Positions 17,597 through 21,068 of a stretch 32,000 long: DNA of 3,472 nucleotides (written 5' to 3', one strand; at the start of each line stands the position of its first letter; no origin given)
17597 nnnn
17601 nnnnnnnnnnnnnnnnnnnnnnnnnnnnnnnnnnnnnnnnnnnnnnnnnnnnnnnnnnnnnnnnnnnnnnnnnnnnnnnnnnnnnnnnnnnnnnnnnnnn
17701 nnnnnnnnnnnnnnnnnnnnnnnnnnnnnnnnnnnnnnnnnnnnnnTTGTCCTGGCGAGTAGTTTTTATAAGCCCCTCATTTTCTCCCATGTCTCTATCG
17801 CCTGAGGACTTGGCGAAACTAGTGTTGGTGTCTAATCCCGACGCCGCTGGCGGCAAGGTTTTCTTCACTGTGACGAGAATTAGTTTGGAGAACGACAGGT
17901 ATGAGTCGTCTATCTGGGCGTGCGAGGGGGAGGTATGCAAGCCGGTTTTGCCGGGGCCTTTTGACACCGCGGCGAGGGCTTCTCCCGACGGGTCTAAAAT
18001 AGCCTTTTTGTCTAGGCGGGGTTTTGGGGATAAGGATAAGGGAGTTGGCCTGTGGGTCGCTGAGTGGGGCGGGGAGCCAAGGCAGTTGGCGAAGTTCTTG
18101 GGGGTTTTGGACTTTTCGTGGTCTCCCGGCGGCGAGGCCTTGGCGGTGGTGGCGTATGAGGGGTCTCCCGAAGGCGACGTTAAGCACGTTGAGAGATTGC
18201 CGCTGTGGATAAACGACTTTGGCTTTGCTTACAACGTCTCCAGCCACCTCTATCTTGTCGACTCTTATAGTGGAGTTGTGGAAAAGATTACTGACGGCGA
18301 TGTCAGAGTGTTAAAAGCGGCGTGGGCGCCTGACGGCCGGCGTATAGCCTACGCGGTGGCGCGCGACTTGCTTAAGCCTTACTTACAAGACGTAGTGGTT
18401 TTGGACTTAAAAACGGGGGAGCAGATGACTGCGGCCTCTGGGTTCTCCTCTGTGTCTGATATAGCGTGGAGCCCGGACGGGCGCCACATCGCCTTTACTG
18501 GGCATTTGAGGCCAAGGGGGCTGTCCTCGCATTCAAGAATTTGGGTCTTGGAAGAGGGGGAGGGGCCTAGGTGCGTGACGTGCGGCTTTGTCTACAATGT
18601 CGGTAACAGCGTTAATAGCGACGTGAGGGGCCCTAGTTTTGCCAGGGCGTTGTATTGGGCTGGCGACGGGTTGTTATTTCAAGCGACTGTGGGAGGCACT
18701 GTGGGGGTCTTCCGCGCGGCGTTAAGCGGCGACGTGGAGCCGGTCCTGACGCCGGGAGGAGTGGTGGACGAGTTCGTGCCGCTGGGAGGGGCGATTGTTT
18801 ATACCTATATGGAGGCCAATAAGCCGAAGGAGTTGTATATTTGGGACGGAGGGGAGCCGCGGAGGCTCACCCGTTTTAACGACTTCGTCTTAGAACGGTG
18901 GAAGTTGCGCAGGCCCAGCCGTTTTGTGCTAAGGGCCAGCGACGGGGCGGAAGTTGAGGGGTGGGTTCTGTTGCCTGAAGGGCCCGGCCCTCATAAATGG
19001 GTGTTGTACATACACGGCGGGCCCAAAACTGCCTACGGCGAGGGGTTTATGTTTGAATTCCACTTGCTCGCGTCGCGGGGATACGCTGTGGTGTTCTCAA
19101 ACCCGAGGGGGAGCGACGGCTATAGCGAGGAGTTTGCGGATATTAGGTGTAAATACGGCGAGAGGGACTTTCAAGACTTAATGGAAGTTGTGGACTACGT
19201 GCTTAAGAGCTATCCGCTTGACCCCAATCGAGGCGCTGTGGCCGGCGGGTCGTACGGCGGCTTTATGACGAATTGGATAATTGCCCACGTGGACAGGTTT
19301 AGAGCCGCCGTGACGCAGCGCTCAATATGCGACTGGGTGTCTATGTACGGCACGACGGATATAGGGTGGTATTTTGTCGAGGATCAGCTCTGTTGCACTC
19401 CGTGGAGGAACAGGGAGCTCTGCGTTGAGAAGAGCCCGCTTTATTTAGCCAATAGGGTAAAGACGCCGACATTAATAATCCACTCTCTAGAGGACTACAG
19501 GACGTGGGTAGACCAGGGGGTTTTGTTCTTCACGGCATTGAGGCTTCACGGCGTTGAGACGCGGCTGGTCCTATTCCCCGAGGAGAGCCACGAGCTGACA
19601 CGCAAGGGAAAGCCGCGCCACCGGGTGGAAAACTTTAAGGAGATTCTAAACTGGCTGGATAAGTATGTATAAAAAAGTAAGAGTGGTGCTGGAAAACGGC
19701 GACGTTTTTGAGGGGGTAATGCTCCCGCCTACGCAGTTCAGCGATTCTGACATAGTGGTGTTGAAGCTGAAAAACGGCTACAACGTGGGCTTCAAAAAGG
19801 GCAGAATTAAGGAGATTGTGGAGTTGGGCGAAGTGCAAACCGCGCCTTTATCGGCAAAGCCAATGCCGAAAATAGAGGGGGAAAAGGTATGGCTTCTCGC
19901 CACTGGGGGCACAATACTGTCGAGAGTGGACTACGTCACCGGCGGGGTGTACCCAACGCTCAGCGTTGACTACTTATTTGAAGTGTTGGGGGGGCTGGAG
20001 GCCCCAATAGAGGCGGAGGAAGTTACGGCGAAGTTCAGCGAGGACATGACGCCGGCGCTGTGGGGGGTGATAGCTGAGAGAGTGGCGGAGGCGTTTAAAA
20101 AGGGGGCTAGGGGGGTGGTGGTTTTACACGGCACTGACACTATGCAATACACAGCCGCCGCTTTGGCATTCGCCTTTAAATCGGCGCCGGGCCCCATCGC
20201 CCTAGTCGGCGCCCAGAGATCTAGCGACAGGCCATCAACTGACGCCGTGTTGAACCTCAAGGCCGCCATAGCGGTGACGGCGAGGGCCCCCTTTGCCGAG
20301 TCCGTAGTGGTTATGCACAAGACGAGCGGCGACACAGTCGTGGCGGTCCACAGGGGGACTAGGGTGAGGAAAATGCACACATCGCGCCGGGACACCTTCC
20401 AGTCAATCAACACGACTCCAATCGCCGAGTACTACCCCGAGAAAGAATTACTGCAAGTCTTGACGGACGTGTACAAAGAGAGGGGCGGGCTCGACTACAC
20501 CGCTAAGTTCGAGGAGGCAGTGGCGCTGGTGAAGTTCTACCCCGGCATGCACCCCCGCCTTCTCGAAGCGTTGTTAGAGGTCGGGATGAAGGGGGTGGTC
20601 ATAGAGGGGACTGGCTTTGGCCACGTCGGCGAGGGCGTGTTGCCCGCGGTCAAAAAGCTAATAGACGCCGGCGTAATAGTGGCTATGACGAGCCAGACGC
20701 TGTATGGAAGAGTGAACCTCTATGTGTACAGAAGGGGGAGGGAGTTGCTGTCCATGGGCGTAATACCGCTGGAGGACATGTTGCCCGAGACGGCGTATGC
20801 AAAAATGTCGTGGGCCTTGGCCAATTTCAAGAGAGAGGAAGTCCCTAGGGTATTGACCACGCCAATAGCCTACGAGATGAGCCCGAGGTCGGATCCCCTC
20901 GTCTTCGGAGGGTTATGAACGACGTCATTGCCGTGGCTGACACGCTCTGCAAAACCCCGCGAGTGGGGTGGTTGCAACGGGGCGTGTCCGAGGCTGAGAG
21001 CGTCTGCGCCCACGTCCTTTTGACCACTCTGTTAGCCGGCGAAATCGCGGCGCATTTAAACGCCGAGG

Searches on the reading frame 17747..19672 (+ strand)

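Call 16: search_protein_families(library=pfam, proteins=[window:17747-19672:+], max_evalue=0.001)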
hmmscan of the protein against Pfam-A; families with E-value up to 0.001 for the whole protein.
window:17747-19672:+ (641 aa): 7 families
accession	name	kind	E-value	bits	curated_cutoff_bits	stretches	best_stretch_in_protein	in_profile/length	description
PF00326.27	Peptidase_S9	-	1e-52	179.2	22.6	1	434-640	3-209/213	Prolyl oligopeptidase family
PF07676.18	PD40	-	4.4e-12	46.1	20.9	1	65-104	2-38/38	WD40-like Beta Propeller Repeat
PF02129.25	Peptidase_S15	-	9.8e-11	42.3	23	1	432-534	46-137/262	X-Pro dipeptidyl-peptidase (S15 family)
PF25174.1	Beta-prop_THOC3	-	2.6e-05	23.8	305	0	185-251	88-147/272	THOC3 beta-propeller domain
PF00930.27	DPPIV_N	-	0.00019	20.7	22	0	163-251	20-118/354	Dipeptidyl peptidase IV (DPP IV) N-terminal region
PF05448.18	AXE1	-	0.00081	18.7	21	0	397-523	63-205/321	Acetyl xylan esterase (AXE1)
PF20434.5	BD-FAE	-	0.0009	19.3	26.8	0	414-597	11-214/215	BD-FAE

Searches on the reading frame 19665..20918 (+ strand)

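Call 103: search_protein_families(library=pfam, proteins=[window:19665-20918:+], max_evalue=0.01)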
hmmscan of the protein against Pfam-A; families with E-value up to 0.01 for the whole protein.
window:19665-20918:+ (417 aa): 3 families
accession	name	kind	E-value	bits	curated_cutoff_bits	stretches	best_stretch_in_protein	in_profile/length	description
PF00710.25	Asparaginase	-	3.5e-56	190.2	22.5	1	74-256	1-180/193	Asparaginase, N-terminal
PF17763.6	Asparaginase_C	-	8.9e-30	103.4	34.6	1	286-390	2-106/114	Glutaminase/Asparaginase C-terminal domain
PF18195.6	GatD_N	-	1.4e-12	47.2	25.7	1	5-51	7-51/54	GatD N-terminal domain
